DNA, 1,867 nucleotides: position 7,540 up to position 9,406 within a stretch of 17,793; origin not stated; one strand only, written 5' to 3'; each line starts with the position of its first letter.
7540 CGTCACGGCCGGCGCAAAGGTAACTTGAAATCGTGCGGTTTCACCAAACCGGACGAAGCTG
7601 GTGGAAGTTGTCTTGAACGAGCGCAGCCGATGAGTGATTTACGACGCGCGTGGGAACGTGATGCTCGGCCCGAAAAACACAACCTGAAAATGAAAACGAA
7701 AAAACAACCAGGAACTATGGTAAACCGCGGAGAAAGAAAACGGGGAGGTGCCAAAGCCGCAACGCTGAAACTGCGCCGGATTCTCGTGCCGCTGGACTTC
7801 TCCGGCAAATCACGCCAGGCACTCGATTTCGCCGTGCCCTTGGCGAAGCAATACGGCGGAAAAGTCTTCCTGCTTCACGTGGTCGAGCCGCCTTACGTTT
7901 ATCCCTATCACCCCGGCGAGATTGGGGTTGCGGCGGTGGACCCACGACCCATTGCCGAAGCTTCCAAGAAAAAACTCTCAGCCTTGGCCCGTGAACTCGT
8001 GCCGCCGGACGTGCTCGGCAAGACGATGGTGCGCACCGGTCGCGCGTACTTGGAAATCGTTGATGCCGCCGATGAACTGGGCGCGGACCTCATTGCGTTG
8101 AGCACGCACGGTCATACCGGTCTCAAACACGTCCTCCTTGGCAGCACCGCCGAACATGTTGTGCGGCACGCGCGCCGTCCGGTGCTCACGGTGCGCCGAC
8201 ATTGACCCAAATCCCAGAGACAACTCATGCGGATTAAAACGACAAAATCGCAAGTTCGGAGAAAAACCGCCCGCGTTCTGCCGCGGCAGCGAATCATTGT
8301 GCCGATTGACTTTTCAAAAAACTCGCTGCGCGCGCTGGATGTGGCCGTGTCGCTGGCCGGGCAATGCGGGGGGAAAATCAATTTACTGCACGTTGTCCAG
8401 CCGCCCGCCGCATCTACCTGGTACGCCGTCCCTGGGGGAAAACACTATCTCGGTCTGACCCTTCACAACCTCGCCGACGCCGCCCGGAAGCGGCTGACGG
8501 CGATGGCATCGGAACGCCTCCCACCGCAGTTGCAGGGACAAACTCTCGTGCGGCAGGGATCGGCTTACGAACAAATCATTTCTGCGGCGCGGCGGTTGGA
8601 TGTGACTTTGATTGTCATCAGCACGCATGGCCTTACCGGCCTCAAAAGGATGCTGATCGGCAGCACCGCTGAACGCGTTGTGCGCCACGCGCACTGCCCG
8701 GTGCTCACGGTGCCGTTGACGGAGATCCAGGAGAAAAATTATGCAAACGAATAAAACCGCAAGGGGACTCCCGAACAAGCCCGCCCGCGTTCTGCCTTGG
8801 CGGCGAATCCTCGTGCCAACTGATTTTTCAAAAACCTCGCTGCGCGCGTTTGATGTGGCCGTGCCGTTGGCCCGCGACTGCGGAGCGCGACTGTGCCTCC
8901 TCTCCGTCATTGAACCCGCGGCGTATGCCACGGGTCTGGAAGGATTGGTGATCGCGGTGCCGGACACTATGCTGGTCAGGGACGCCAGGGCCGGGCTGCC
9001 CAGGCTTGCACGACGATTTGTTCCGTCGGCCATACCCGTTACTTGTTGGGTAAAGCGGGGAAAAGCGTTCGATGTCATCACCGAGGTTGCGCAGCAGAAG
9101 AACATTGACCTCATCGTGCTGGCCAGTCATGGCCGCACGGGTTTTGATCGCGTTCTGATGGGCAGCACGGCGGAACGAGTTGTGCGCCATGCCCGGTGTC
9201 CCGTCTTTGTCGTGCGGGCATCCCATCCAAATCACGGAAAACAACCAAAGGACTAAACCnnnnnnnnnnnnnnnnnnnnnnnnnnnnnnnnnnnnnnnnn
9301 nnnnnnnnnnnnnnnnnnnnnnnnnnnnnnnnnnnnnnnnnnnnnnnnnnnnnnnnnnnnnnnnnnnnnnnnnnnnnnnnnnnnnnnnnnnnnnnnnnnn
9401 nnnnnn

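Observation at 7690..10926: Five-gene translationally coupled operon: Usp-Usp-Usp-(DUF883::stomatin)-(glycine-zipper Usp), a candidate membrane-scaffolded stress/hibernation module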

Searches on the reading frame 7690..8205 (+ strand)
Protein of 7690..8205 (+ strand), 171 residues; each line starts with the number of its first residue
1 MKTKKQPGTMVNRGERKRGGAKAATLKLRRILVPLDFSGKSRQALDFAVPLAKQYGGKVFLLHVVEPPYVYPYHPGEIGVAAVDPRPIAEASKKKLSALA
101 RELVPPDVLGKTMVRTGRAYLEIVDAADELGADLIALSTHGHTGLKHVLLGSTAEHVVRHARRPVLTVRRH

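Call 5: search_protein_families(library=pfam, proteins=[window:7690-8205:+], max_evalue=0.01)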
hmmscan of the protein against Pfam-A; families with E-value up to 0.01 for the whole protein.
window:7690-8205:+ (171 aa): 1 family
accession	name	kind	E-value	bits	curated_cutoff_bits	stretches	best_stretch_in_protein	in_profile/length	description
PF00582.32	Usp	-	2.5e-32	112.8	24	1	29-169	3-141/141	Universal stress protein family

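Call 65: search_protein_families(library=padloc, proteins=[window:7690-8202:+], max_evalue=0.001)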
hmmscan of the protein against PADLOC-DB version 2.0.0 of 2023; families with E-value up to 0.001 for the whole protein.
window:7690-8202:+ (171 aa): 0 families

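Call 66: search_protein_families(library=ncbifam, proteins=[window:7690-8202:+], max_evalue=0.001)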
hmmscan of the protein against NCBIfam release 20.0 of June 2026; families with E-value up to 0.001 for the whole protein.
window:7690-8202:+ (171 aa): 4 families
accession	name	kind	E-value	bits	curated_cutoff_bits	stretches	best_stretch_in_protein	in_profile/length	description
NF011581.0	PRK15005.1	equivalog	7.9e-10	39.1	166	1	29-169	3-144/144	universal stress protein UspF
NF008380.0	PRK11175.1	equivalog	8.4e-10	38.1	227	1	111-169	242-300/313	universal stress protein UspE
NF012000.0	PRK15456.1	equivalog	4.4e-08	33.3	189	1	32-169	6-142/142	universal stress protein UspG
NF011698.0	PRK15118.1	equivalog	0.00018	21.7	202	1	29-141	4-113/144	universal stress protein UspA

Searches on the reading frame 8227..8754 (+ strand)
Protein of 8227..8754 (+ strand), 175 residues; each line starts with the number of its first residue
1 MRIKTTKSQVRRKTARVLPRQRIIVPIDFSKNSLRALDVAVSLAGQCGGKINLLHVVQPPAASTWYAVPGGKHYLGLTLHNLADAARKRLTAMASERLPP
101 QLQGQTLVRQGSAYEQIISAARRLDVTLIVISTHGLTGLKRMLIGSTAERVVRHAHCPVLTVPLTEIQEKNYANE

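Call 5: search_protein_families(library=pfam, proteins=[window:8227-8754:+], max_evalue=0.01)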
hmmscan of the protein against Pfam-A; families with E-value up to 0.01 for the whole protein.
window:8227-8754:+ (175 aa): 1 family
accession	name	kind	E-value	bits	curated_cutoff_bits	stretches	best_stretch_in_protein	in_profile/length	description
PF00582.32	Usp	-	1.6e-31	110.2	24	1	20-163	2-141/141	Universal stress protein family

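Call 65: search_protein_families(library=padloc, proteins=[window:8227-8751:+], max_evalue=0.001)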
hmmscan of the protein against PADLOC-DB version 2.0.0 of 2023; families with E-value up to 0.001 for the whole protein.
window:8227-8751:+ (175 aa): 0 families

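Call 66: search_protein_families(library=ncbifam, proteins=[window:8227-8751:+], max_evalue=0.001)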
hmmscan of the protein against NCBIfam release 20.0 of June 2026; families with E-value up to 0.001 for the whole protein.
window:8227-8751:+ (175 aa): 5 families
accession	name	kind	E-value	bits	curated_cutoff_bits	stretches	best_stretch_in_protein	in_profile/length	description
NF011581.0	PRK15005.1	equivalog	2.6e-12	47.1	166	1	21-162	3-143/144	universal stress protein UspF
NF008380.0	PRK11175.1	equivalog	2.7e-11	43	227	1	104-163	241-300/313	universal stress protein UspE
NF012000.0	PRK15456.1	equivalog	3.7e-09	36.7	189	1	22-162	4-141/142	universal stress protein UspG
NF007512.0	PRK10116.1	equivalog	2.2e-05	24.5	167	1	21-165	4-140/142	universal stress protein UspC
NF011698.0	PRK15118.1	equivalog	7.9e-05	22.8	202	1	21-166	4-141/144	universal stress protein UspA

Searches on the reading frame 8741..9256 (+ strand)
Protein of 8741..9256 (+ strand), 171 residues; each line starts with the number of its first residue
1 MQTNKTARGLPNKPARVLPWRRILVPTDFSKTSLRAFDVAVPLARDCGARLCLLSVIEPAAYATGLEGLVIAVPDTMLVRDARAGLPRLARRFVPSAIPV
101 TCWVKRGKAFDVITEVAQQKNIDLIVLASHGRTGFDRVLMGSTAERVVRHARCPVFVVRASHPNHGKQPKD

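Call 5: search_protein_families(library=pfam, proteins=[window:8741-9256:+], max_evalue=0.01)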
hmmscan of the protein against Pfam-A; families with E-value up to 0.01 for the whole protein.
window:8741-9256:+ (171 aa): 1 family
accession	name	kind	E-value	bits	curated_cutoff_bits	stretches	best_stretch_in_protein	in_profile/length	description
PF00582.32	Usp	-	1.7e-34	119.8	24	1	20-159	2-141/141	Universal stress protein family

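Call 42: search_solved_structures(query=window:8741-9253:+, show_alignments=3, max_evalue=0.00001)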
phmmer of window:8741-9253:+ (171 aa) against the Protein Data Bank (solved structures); distinct sequences matched with E-value up to 0.00001: 20.
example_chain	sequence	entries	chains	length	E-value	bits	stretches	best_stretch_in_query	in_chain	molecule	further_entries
4wny_A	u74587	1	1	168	3.9e-15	59.1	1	22-160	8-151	Universal stress protein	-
2pfs_A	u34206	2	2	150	2.3e-14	56.7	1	20-160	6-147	Universal stress protein | Universal stress protein (Usp)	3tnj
3loq_A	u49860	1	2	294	4.7e-14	55.6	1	22-159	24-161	universal stress protein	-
3hgm_A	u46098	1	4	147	2.8e-12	49.8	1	20-158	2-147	Universal Stress Protein TeaD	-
3s3t_A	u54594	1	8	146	5.8e-11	45.6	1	21-159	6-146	Nucleotide-binding protein, universal stress protein UspA family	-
4r2l_A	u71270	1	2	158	5.9e-11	45.5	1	21-159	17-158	Universal stress protein F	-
2dum_A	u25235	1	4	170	1.1e-10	44.7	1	18-164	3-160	Hypothetical protein PH0823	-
4r2j_A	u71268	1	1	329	2.3e-10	43.6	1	100-160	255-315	Universal stress protein E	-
4r2k_A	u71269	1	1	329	3.2e-10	43.1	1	100-160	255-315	Universal stress protein E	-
4r2m_A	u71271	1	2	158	5.7e-10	42.3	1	21-159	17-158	Universal stress protein F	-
5cb0_A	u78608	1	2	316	6e-10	42.3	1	102-160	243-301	Universal stress protein E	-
1mjh_A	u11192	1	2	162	8.8e-10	41.7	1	20-160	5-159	PROTEIN (ATP-BINDING DOMAIN OF PROTEIN MJ0577)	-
2jax_A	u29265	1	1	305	2e-08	37.3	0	117-161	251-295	HYPOTHETICAL PROTEIN TB31.7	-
3cis_A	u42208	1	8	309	2.6e-08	36.9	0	117-161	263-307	Uncharacterized protein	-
3fdx_A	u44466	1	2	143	5e-08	36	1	23-159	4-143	Putative filament protein / universal stress protein F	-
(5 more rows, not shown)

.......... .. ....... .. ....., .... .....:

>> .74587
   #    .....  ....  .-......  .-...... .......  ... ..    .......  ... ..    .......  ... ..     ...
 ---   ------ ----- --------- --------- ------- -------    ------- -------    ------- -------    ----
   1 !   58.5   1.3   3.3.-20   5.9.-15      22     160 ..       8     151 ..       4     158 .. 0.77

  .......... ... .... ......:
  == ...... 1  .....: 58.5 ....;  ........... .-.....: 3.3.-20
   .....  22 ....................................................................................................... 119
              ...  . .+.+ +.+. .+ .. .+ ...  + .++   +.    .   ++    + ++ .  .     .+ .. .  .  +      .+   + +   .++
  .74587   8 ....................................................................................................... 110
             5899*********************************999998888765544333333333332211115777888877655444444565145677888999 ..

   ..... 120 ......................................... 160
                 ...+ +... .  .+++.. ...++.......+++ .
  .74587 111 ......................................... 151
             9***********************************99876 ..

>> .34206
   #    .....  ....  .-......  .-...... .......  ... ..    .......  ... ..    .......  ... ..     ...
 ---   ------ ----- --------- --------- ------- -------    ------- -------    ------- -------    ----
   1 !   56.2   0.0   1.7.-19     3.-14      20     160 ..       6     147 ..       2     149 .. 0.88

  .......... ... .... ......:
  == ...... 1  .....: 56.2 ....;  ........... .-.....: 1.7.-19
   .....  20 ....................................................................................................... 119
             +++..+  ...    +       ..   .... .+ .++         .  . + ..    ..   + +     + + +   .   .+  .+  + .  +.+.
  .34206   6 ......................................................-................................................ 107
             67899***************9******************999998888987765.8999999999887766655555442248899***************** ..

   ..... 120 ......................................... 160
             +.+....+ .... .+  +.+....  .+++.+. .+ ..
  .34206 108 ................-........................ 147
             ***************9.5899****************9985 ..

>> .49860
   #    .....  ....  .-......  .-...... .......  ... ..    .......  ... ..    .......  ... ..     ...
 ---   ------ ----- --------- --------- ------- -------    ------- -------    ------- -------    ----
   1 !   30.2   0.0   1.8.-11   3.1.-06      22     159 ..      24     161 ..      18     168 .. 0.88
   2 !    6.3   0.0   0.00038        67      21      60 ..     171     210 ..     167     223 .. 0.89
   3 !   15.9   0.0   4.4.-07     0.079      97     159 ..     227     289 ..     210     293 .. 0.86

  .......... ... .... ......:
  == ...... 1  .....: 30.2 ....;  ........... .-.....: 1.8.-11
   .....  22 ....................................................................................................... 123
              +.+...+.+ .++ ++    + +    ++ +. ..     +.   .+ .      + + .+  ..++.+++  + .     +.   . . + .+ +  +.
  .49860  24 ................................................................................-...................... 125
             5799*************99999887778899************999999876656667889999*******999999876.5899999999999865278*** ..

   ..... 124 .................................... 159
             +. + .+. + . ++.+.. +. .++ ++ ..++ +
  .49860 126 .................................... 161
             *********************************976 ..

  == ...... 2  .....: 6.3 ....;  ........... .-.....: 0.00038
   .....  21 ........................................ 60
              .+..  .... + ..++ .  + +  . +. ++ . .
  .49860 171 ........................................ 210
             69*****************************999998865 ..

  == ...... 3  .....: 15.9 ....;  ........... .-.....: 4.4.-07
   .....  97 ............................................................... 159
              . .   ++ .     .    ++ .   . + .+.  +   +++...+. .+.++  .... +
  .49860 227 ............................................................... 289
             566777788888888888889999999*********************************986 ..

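Call 65: search_protein_families(library=padloc, proteins=[window:8741-9253:+], max_evalue=0.001)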
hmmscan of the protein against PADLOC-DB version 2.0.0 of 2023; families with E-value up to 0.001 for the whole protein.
window:8741-9253:+ (171 aa): 0 families

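Call 66: search_protein_families(library=ncbifam, proteins=[window:8741-9253:+], max_evalue=0.001)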
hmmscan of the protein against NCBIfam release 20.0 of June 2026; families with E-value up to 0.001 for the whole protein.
window:8741-9253:+ (171 aa): 4 families
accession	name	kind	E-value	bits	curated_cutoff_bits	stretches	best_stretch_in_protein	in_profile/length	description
NF011581.0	PRK15005.1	equivalog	6.3e-14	52.4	166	1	21-159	3-144/144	universal stress protein UspF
NF008380.0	PRK11175.1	equivalog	6.2e-12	45.1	227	1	101-162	242-303/313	universal stress protein UspE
NF012000.0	PRK15456.1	equivalog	2.1e-07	31.1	189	1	76-159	60-142/142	universal stress protein UspG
NF007512.0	PRK10116.1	equivalog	0.00025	21.1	167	1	20-158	3-137/142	universal stress protein UspC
